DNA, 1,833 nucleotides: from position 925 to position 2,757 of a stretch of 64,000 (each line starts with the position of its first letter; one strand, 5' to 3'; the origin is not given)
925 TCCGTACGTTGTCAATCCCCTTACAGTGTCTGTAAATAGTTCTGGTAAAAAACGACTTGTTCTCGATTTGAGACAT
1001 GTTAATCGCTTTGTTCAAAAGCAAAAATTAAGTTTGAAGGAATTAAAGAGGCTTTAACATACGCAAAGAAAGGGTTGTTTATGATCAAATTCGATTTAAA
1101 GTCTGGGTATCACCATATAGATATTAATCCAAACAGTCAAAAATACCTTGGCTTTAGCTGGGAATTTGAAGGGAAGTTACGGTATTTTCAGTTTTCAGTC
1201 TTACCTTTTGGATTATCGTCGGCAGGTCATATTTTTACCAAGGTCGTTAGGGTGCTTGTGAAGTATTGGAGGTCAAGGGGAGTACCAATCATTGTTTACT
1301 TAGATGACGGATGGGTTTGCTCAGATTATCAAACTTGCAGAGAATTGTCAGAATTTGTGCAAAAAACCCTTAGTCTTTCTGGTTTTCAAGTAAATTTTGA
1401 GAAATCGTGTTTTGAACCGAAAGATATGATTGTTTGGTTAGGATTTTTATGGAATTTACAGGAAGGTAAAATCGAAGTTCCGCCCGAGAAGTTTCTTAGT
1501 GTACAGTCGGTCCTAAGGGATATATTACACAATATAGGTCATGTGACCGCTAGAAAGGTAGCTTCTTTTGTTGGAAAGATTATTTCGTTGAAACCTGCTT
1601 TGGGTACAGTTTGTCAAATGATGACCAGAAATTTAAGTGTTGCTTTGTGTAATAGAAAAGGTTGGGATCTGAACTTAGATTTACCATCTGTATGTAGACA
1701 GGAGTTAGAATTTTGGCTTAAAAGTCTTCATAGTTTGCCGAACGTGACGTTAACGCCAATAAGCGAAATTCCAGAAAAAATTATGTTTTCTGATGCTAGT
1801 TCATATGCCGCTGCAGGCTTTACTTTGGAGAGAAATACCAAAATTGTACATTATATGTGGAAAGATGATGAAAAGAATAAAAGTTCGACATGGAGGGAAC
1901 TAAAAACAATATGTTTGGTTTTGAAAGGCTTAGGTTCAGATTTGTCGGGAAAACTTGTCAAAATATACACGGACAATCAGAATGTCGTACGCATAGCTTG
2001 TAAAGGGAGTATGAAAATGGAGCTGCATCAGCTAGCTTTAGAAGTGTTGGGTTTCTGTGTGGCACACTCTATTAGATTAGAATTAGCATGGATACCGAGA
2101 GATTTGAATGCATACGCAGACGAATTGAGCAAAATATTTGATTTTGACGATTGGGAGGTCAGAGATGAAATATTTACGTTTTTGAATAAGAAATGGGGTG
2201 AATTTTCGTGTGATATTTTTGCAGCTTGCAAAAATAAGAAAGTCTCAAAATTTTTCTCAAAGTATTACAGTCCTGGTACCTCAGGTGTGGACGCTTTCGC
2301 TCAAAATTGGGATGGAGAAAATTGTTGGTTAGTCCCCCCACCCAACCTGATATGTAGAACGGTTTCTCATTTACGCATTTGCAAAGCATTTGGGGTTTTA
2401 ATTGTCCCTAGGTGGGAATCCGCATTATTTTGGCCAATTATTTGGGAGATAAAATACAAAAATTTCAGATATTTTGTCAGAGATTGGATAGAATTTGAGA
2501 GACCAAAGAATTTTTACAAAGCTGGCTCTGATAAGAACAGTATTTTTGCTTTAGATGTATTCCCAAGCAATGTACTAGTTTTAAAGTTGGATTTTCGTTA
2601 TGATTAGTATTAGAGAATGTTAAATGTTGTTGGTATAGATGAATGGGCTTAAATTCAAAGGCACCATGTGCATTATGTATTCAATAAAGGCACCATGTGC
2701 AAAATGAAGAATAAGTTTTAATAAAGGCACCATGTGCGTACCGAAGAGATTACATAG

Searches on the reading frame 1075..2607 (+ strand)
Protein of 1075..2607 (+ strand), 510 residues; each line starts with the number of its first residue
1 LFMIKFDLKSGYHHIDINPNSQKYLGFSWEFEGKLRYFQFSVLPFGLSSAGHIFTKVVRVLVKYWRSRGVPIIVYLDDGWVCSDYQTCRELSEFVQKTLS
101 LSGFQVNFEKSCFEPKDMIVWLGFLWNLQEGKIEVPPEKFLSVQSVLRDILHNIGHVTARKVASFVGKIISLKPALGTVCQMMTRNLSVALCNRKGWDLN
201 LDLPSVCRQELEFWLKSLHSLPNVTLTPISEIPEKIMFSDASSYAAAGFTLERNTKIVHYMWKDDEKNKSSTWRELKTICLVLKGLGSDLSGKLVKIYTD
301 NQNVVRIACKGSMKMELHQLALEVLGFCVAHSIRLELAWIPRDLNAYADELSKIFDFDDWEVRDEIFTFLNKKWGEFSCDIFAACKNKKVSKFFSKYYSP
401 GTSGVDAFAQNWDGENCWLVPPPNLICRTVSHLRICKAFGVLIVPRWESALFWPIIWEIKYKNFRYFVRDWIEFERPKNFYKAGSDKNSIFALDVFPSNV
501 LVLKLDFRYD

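Call 28: find_homologous_proteins(query=window:1075-2607:+, max_evalue=1e-30)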
Query window:1075-2607:+ (510 aa): 1053 proteins with E <= 1e-30 among 5584 candidates; the best 120 are listed.
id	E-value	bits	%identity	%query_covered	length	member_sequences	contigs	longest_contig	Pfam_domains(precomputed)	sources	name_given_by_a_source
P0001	2.2e-266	903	99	77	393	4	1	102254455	PF05869.17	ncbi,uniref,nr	ncbi:hypothetical protein FSP39_009337 [Pinctada imbricata]|uniref:RNase H type-1 domain-containing 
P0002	3.7e-225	767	63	100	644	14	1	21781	PF00078.33,PF05869.17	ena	-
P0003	2.2e-204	698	61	92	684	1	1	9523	PF00078.33,PF05869.17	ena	-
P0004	1.5e-187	642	55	100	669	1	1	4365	PF00078.33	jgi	jgi:hypothetical protein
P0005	2.5e-185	635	56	99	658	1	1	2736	PF13456.13,PF00078.33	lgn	-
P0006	7.3e-182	624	54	99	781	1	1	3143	PF00078.33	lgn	-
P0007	8.1e-182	623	54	99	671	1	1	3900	PF00078.33,PF17917.8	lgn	-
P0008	1.1e-181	623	54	99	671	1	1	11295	PF00078.33,PF17917.8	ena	-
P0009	1.1e-181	623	54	99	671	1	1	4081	PF00078.33,PF17917.8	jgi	-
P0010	3.2e-172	592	50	100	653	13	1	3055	PF13456.13,PF00078.33,PF17917.8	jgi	-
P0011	4.7e-171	588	51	99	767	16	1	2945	PF13456.13,PF00078.33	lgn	-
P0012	1.3e-167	577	53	96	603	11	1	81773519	PF00078.33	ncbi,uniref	ncbi:uncharacterized protein LOC134697851 [Mytilus trossulus]|uniref:uncharacterized protein LOC1346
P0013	9.6e-167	574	50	99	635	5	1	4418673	PF00078.33,PF17917.8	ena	-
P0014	3.1e-166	572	48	99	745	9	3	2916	PF13456.13,PF00078.33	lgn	-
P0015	3.1e-165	569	48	99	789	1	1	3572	PF13456.13,PF00078.33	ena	-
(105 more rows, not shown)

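Call 30: find_encoding_contigs(protein=P0001, flank=10000, max_places=6)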
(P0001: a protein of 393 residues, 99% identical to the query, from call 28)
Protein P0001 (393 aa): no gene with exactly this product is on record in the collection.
